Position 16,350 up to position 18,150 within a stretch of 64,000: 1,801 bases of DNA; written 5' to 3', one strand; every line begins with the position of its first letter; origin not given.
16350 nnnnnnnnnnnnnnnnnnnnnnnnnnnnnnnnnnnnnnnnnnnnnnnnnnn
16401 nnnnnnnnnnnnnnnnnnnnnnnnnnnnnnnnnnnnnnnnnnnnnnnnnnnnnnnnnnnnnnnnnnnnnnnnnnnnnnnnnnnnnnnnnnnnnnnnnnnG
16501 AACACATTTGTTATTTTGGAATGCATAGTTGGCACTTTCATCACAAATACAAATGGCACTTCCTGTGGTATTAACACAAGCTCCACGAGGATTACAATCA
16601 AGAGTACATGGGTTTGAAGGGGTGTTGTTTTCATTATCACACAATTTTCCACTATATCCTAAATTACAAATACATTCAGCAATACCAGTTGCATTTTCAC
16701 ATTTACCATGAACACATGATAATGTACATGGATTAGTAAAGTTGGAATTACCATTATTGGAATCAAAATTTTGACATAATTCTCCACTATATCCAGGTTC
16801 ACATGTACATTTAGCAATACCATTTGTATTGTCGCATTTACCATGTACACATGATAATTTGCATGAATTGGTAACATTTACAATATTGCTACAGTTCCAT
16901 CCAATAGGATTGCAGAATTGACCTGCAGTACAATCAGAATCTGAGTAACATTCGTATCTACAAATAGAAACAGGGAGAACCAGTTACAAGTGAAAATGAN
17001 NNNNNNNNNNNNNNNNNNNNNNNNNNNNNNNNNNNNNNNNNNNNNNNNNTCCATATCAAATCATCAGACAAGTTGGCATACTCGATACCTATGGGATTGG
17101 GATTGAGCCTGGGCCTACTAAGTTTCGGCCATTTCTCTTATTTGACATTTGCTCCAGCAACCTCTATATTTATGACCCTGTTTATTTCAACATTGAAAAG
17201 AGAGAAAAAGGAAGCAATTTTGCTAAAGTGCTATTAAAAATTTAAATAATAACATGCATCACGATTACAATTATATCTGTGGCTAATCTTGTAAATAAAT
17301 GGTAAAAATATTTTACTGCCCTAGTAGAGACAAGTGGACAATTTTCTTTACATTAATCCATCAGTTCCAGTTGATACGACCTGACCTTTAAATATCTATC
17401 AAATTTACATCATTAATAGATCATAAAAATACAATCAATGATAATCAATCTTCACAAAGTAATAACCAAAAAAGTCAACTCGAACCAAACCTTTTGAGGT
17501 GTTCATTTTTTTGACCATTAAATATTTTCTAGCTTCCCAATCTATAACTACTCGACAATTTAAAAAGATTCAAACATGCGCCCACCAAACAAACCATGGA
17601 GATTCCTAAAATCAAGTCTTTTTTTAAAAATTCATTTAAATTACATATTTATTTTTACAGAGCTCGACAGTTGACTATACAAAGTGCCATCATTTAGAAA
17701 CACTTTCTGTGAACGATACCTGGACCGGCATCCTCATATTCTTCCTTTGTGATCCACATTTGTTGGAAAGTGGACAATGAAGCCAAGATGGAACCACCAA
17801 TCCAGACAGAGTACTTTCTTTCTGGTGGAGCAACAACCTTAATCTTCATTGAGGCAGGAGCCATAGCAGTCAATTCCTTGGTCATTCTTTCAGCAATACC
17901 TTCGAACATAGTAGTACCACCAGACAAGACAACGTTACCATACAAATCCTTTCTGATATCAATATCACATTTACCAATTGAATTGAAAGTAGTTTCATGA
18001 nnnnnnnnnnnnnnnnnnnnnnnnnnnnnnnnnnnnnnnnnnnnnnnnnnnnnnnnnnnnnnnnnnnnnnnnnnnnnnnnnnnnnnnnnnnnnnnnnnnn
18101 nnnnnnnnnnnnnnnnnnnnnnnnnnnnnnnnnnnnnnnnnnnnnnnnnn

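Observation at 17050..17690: Subtelomeric T-element copy and a GC-rich patch immediately upstream of the giant surface-protein gene, separated from the subtelomere by the whole gene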

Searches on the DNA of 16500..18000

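Call 13: search_rna_families(source=window, start=16500, end=18000, threshold=evalue, max_evalue=1)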
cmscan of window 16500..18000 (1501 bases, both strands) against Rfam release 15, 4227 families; matches with E-value up to 1: 1.
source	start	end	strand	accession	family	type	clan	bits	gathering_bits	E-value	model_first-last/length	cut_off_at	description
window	17937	18000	-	RF03561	mir-3533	Gene; miRNA;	-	29.1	104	0.0021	21-84/84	5'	mir-3533 microRNA precursor family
